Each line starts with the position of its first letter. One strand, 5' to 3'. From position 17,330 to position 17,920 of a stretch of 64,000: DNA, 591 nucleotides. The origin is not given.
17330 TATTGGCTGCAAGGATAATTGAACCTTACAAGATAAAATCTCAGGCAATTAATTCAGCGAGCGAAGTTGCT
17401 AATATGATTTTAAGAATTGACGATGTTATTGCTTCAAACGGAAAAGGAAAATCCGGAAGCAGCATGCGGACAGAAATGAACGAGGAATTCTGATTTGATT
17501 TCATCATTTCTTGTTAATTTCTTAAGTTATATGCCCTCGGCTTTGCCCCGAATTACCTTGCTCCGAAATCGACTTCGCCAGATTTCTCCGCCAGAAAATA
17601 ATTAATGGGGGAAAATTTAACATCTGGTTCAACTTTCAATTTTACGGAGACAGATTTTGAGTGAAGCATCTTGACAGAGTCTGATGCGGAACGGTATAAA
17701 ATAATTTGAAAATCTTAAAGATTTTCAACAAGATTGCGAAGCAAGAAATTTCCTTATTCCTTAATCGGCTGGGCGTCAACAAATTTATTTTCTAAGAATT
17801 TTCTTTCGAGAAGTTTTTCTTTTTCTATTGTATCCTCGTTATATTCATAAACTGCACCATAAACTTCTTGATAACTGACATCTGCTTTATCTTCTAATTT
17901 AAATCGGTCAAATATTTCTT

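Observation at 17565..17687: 22-nt hairpin family with covarying stems, placed 53-102 nt downstream of gene 3' ends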

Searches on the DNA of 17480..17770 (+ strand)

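Call 22: build_rna_model(alignment_id=A2, structure=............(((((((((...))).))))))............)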
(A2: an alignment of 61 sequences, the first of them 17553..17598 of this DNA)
Model R1 built from alignment A2 (61 sequences, 46 columns); structure: as given.
model positions 46; base pairs 9; branch points 0; effective number of sequences 61; information 0.996 bits per position. Calibrated on 0.2 Mb of random sequence (short: E-values are rough).
structure used (alignment columns):
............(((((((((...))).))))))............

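Call 24: search_with_rna_model(model_id=R1, source=window, filters=off, max_evalue=10)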
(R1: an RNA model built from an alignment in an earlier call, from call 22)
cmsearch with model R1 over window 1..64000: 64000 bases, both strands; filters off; matches with E-value up to 10: 78.
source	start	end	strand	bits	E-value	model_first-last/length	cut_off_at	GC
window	22260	22305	-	55.2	1.3e-15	1-46/46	no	0.39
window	17553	17598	+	51.3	2.7e-14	1-46/46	no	0.48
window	27593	27638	-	50.3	6e-14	1-46/46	no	0.41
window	34928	34973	-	47.5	5.7e-13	1-46/46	no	0.41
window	52717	52762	-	46.2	1.6e-12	1-46/46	no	0.5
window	31545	31590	+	43.6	1.2e-11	1-46/46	no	0.57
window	17654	17699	-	43.2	1.6e-11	1-46/46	no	0.41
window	27470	27515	+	41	9.8e-11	1-46/46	no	0.33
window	52614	52659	+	40.5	1.4e-10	1-46/46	no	0.26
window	42678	42729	-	16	0.041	1-46/46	no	0.25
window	15812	15848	+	15.9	0.045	1-46/46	no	0.24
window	54423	54466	+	15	0.088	1-46/46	no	0.23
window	13509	13540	-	14.5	0.14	1-46/46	no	0.31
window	59209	59241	-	13.6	0.27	1-46/46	no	0.21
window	59904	59938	-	13.6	0.28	1-46/46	no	0.29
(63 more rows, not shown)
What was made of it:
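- Checked: A covariance model scored over the whole window with filters off gives these nine at 40-55 bits, and the next best hit at 16 bits (call 24).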

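Call 25: search_with_rna_model(model_id=R1, sources=[L011, L012, L013, L018, L019, L020, L022, L025, L026, L027, L029, L032, L033, L034, L036, L041, L042, L043, L045, L047, L049, L054, L056, L063, L065, L067, L068, L069, L070, L071, L074, L075, L076, L077, L078, L083, L084, L085, L088, L091, L092, L094, L096, L097, L098, L099, L101, L102, L104, L106, L108, L112, L114, L115, L118, L119, L122], max_evalue=0.01)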
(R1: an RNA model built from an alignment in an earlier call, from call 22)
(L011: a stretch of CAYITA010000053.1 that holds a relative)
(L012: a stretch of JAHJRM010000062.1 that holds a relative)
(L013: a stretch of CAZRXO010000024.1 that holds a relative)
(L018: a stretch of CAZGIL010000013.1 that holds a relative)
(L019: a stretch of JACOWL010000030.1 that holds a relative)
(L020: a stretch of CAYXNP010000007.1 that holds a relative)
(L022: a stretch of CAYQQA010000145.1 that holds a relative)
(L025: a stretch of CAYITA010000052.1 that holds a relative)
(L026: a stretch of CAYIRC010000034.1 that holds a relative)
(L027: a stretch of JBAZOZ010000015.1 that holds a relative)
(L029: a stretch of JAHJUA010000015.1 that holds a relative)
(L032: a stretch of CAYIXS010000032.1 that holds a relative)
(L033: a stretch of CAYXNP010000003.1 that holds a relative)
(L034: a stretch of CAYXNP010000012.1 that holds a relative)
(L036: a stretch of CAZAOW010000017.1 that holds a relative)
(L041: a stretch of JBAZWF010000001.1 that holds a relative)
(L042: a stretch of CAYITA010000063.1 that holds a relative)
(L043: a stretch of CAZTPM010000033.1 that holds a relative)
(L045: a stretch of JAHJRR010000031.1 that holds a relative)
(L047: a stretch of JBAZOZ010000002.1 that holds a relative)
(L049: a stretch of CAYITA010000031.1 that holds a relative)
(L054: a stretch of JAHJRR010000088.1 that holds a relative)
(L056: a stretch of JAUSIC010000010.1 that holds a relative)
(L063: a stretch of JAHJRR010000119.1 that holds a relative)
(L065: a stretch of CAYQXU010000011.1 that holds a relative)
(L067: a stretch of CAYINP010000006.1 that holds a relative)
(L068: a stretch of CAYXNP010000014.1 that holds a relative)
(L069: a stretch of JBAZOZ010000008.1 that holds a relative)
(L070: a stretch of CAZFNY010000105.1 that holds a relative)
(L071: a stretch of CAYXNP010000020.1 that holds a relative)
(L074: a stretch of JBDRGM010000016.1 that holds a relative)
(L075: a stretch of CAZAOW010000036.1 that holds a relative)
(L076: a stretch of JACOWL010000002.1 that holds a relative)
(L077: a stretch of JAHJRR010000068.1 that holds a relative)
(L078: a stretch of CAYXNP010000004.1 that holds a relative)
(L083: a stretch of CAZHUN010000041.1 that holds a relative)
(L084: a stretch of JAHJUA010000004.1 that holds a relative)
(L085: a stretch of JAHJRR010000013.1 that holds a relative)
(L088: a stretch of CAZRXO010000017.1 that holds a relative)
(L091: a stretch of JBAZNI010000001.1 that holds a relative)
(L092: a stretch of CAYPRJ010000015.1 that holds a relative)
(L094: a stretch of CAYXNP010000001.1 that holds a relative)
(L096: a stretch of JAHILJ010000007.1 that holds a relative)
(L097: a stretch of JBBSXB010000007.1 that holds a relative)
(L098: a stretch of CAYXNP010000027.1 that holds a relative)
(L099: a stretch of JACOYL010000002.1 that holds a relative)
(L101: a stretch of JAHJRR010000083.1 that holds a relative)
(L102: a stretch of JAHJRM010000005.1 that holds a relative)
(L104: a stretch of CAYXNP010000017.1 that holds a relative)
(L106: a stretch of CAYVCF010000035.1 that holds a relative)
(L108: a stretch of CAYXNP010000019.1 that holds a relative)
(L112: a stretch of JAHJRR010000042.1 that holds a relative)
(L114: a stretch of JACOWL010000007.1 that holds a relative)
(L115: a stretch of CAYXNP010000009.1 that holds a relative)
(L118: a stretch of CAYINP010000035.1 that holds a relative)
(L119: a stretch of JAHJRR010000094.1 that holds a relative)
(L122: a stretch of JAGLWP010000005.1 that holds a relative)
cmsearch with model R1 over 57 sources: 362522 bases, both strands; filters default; matches with E-value up to 0.01: 94.
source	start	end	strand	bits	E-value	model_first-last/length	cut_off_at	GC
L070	982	1027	+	60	1.5e-16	1-46/46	no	0.3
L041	1550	1595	+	58.3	5.8e-16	1-46/46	no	0.24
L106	2877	2922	-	57.4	1.2e-15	1-46/46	no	0.3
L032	1019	1064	-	57.4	1.2e-15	1-46/46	no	0.28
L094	637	682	-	57.3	1.3e-15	1-46/46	no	0.33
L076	5799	5844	-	56.8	1.8e-15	1-46/46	no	0.37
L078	1445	1490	-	55.3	6.3e-15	1-46/46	no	0.28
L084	1640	1685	-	54.8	9.1e-15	1-46/46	no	0.3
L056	505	550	+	54.8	9.2e-15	1-46/46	no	0.39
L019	4799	4844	+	54.8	9.2e-15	1-46/46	no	0.39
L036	755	800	-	54.8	9.7e-15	1-46/46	no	0.37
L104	1078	1123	+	54.5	1.2e-14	1-46/46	no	0.33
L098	158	203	+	54.4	1.3e-14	1-46/46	no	0.35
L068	3802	3847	-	54.3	1.4e-14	1-46/46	no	0.3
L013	5243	5288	-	53.4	2.8e-14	1-46/46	no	0.39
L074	169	214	+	53.4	2.8e-14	1-46/46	no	0.35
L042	859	904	+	53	3.8e-14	1-46/46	no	0.41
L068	2929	2974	-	52.5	5.8e-14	1-46/46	no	0.43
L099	3680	3725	+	52.3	6.7e-14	1-46/46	no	0.35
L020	1810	1855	+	51.9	9.4e-14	1-46/46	no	0.39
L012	1650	1695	+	51.9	9.7e-14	1-46/46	no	0.28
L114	319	364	+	50.8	2.3e-13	1-46/46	no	0.43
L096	2214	2259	+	50.7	2.5e-13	1-46/46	no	0.22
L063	4265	4310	+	50.5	2.9e-13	1-46/46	no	0.41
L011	1069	1114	-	50.5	3e-13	1-46/46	no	0.35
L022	1047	1092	+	49.8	4.9e-13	1-46/46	no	0.39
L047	4178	4223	+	49.8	5e-13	1-46/46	no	0.39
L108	6375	6420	+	49.8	5.2e-13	1-46/46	no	0.33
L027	7062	7107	-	49.7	5.2e-13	1-46/46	no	0.3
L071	4633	4678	-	49.3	7.6e-13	1-46/46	no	0.41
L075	2914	2959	+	49.2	8.1e-13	1-46/46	no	0.39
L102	235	280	+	49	9.1e-13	1-46/46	no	0.39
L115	6506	6551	-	48.9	1e-12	1-46/46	no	0.35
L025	3611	3656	+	48.8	1.1e-12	1-46/46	no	0.33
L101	6084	6129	-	48.7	1.2e-12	1-46/46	no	0.33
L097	2219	2264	-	48.6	1.3e-12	1-46/46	no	0.3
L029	2992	3037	-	48.6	1.3e-12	1-46/46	no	0.37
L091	2395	2440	-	48.5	1.4e-12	1-46/46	no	0.26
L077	138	183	-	48.4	1.5e-12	1-46/46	no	0.3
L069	1333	1378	+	48.4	1.5e-12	1-46/46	no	0.28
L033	5372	5417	+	48.4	1.6e-12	1-46/46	no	0.37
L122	346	391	+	47.4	3.4e-12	1-46/46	no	0.24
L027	793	838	-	46.7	5.7e-12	1-46/46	no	0.35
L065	7584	7629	-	46.5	6.9e-12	1-46/46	no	0.43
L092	6225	6270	+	46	1.1e-11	1-46/46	no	0.35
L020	1379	1424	+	45.7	1.3e-11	1-46/46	no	0.37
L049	2560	2605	-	45.2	1.9e-11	1-46/46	no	0.35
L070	442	487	+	44.9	2.5e-11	1-46/46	no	0.39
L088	1724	1769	-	44.8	2.6e-11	1-46/46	no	0.33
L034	7835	7880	+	44.5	3.5e-11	1-46/46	no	0.37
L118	1043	1088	-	44.4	3.7e-11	1-46/46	no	0.33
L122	392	437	-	43.6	7.1e-11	1-46/46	no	0.24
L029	2947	2992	+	43.3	8.8e-11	1-46/46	no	0.33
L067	5549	5594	-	43.2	9.8e-11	1-46/46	no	0.37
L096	2259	2304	-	41.4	4.1e-10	1-46/46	no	0.33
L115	7049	7094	+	40.8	6.5e-10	1-46/46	no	0.41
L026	3275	3320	-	40.8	6.6e-10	1-46/46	no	0.3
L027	6843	6888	-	40.3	9.3e-10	1-46/46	no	0.41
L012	1697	1742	-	38.3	4.6e-09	1-46/46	no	0.37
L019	2313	2359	+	38.3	4.8e-09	1-46/46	no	0.4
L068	2809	2854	+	36.7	1.7e-08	1-46/46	no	0.39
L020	1444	1489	-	36.1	2.7e-08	1-46/46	no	0.39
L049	3117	3162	-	35.6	4e-08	1-46/46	no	0.39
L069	7560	7605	+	35.4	4.7e-08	1-46/46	no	0.39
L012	3351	3396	-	35.4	4.8e-08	1-46/46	no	0.37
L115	6002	6047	-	34.7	8.5e-08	1-46/46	no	0.43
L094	552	597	+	34.5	9.4e-08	1-46/46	no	0.43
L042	397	442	-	34.2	1.2e-07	1-46/46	no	0.3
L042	331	376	+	33.5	2.1e-07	1-46/46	no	0.41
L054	39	86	-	32.3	5.6e-07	1-46/46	no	0.4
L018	6965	7010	-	31.9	7.4e-07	1-46/46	no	0.33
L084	1594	1639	+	31.8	8.2e-07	1-46/46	no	0.39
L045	6277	6324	-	31.6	9.6e-07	1-46/46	no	0.4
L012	3305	3350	+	31.1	1.4e-06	1-46/46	no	0.3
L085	21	68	-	30.7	2e-06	1-46/46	no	0.42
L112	5771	5818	+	30.7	2e-06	1-46/46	no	0.42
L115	7134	7178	-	30.6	2.1e-06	1-46/46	no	0.47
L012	3882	3927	-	30.5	2.4e-06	1-46/46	no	0.41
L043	5956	5977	+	28.7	9.5e-06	13-34/46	no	0.27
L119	7739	7778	-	27.4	2.6e-05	9-46/46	no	0.4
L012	3836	3881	+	27.3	2.8e-05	1-46/46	no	0.33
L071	5157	5204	+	26.5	5.6e-05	1-46/46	no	0.4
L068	3754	3801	+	26.3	6.4e-05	1-46/46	no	0.29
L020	1856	1904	-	25.7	0.00011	1-46/46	no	0.35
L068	2088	2134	-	25.2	0.00016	1-46/46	no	0.51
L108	6420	6468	-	24.7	0.00023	1-46/46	no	0.39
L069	1396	1443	-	24.4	0.0003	1-46/46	no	0.27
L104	5015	5062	+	23.2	0.00073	1-46/46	no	0.31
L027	6672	6717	+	22.3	0.0015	1-46/46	no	0.33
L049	2476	2522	+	22.1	0.0019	1-46/46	no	0.49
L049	4287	4333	+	21.6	0.0027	1-46/46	no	0.38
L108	3494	3541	-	20.6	0.0059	1-46/46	no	0.42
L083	5443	5462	-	20.6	0.0061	14-33/46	no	0.25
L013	5116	5162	+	20.6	0.0062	1-46/46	no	0.32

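Call 45: search_with_rna_model(model_id=R1, sources=[L124, L125, L126], max_evalue=1, filters=off)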
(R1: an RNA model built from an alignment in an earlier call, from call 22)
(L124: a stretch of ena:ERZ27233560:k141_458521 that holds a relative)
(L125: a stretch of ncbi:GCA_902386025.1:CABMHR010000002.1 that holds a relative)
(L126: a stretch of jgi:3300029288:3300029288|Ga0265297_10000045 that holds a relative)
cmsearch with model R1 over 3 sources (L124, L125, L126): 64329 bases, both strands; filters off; matches with E-value up to 1: 17.
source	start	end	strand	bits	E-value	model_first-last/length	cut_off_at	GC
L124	16675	16720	-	55.2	1.3e-15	1-46/46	no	0.39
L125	8277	8323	+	19.5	0.0025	1-46/46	no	0.21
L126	3680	3713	-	18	0.0087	1-46/46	no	0.26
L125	21087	21133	+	16.5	0.029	1-46/46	no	0.28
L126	8212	8248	+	15.4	0.067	1-46/46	no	0.22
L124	7583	7614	-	15.3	0.075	1-46/46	no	0.38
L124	20491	20526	-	14.9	0.1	1-46/46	no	0.14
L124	20898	20931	-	13.6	0.28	1-46/46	no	0.15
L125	14481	14526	+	13.2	0.39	1-46/46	no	0.35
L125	18572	18604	-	13.1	0.43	1-46/46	no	0.27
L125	21398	21430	+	13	0.44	1-46/46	no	0.21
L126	1154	1206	-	13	0.45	1-46/46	no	0.23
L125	13972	14005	+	12.5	0.66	1-46/46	no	0.24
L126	20492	20524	+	12.3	0.78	1-46/46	no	0.36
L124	9171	9220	-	12.3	0.8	1-46/46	no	0.22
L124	8797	8840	-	12.3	0.8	1-46/46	no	0.18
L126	11422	11461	-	12.2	0.83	1-46/46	no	0.22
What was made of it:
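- The syntenic relatives L124, L125 and L126 (64 kb in all) hold 1, 0 and 0 (call 45).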

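Call 77: search_with_rna_model(model_id=R1, sources=[L127, L128, L129, L130, L131, L132, L133, L134, L135, L136, L137, L138, L139, L140, L141, L142, L143, L144, L145, L146, L147, L148, L149, L150, L151, L152, L153, L154, L155], max_evalue=0.001)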
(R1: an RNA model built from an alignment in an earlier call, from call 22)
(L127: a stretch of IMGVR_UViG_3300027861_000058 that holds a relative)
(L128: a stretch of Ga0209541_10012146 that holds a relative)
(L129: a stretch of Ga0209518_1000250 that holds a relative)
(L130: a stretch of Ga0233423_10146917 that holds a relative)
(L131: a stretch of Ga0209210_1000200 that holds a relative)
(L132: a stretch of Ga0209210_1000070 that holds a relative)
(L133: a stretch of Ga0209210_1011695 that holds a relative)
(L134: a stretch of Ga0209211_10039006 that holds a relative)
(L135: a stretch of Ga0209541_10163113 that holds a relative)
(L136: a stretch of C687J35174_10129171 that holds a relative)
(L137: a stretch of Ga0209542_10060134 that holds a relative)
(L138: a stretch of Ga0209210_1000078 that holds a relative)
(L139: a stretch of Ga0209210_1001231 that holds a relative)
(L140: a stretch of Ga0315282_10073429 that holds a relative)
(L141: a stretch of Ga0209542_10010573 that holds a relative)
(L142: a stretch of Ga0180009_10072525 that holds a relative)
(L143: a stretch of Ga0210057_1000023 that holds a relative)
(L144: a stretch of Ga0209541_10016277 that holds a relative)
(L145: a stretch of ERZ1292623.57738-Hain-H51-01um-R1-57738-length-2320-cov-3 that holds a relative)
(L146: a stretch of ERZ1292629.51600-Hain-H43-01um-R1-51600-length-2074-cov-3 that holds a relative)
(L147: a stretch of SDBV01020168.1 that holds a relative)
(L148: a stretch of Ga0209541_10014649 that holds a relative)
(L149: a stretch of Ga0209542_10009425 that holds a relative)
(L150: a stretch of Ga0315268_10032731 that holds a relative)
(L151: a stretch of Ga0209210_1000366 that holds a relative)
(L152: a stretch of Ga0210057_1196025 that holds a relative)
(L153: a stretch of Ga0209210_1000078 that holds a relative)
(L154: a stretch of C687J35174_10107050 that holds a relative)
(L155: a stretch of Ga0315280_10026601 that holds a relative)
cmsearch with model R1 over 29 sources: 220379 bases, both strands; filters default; matches with E-value up to 0.001: 60.
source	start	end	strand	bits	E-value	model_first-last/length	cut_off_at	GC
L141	6534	6579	+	58.6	2.7e-16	1-46/46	no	0.35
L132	8465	8510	+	57.3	7.8e-16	1-46/46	no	0.33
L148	10958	11003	-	55.5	3.2e-15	1-46/46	no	0.28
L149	2955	3000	+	54.5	7.5e-15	1-46/46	no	0.35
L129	11049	11094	+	53.5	1.6e-14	1-46/46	no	0.33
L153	1627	1672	+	53.5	1.6e-14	1-46/46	no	0.33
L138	5940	5985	-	53.4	1.8e-14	1-46/46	no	0.33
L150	4728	4773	+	52.6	3.2e-14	1-46/46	no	0.33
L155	4907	4952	-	52.6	3.2e-14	1-46/46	no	0.33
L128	12132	12177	-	51.9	5.7e-14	1-46/46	no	0.39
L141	10749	10794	+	51.9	5.7e-14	1-46/46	no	0.39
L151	6475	6520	-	51.9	5.7e-14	1-46/46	no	0.39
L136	2142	2187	-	51.2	9.8e-14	1-46/46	no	0.33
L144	4187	4232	+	50.7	1.5e-13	1-46/46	no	0.33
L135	227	272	-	50.6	1.6e-13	1-46/46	no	0.33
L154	741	786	-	50.6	1.6e-13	1-46/46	no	0.33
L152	418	463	-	50.5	1.7e-13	1-46/46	no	0.3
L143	7172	7217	+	50.1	2.4e-13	1-46/46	no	0.35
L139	6184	6229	+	49.8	3.1e-13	1-46/46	no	0.33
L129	11095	11140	-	49.7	3.2e-13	1-46/46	no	0.35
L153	1673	1718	-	49.7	3.2e-13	1-46/46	no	0.35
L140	1656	1701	+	49.4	4.1e-13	1-46/46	no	0.35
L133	2868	2913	+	49.2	4.9e-13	1-46/46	no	0.39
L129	7406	7451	+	48.9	6.2e-13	1-46/46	no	0.37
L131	13439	13484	+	48.4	9.6e-13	1-46/46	no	0.37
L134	3650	3695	-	48.4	9.6e-13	1-46/46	no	0.37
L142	1246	1291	+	48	1.2e-12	1-46/46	no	0.28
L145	449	494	+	46.9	3.1e-12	1-46/46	no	0.35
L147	1179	1224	-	46.4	4.4e-12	1-46/46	no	0.35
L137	2870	2915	-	46.1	6e-12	1-46/46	no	0.39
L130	496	541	-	46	6.4e-12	1-46/46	no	0.3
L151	6906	6951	-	45.7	7.8e-12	1-46/46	no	0.37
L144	4307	4352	-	44.1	2.9e-11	1-46/46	no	0.39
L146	1606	1651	-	43.2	6e-11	1-46/46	no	0.37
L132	905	951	-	42.6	9.1e-11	1-46/46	no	0.49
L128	8356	8401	+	42.3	1.2e-10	1-46/46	no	0.39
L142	1312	1357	-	41.4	2.4e-10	1-46/46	no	0.33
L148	10825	10870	+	37.4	5.7e-09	1-46/46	no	0.43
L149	3040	3085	-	37.4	6e-09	1-46/46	no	0.41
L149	7414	7459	+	36.5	1.2e-08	1-46/46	no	0.5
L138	13193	13238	-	36.3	1.4e-08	1-46/46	no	0.41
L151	6841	6886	+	36.1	1.7e-08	1-46/46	no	0.39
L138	13111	13157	+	35.8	2.1e-08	1-46/46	no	0.49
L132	8550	8595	-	34.5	5.7e-08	1-46/46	no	0.43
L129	9828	9873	-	34.3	6.8e-08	1-46/46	no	0.41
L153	406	451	-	34.3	6.8e-08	1-46/46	no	0.41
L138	4552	4598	+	34.1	7.9e-08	1-46/46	no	0.49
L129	1471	1516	+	34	8.4e-08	1-46/46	no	0.43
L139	13385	13430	-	32.3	3.4e-07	1-46/46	no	0.43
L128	1818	1864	+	31.7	5.2e-07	1-46/46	no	0.45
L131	4638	4683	-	29.4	3.5e-06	1-46/46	no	0.37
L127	10453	10498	+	27.8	1.2e-05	1-46/46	no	0.41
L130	450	495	+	27.5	1.5e-05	1-46/46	no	0.33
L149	5183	5231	-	26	5e-05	1-46/46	no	0.35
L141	878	926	+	25.9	5.5e-05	1-46/46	no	0.39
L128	12083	12131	+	25.7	6.4e-05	1-46/46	no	0.35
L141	10795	10843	-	25.7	6.4e-05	1-46/46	no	0.35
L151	6426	6474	+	25.7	6.4e-05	1-46/46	no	0.35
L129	7452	7500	-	24.8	0.00013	1-46/46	no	0.33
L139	6229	6277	-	24.7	0.00014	1-46/46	no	0.39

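Call 80: search_rna_families(source=window, start=17480, end=17770, threshold=evalue, max_evalue=10)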
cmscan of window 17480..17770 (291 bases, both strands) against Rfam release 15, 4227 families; matches with E-value up to 10: 3.
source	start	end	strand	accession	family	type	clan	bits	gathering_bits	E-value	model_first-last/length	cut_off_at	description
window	17480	17502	-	RF02780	PutA_thermometer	Cis-reg; thermoregulator;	-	19.7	51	0.3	1-23/72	3'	PutA 5' UTR thermometer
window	17480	17537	-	RF00217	SNORD20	Gene; snRNA; snoRNA; CD-box;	-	17.1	43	2.6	1-59/80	3'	Small nucleolar RNA SNORD20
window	17667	17703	+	RF03111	Zeta-pan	Gene; sRNA;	-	13.2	56.7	7.1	1-50/50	no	Zeta-pan RNA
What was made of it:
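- On Any Rfam family: Region 17480-17770 at E <= 10: only chance-level hits far below threshold (call 80).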
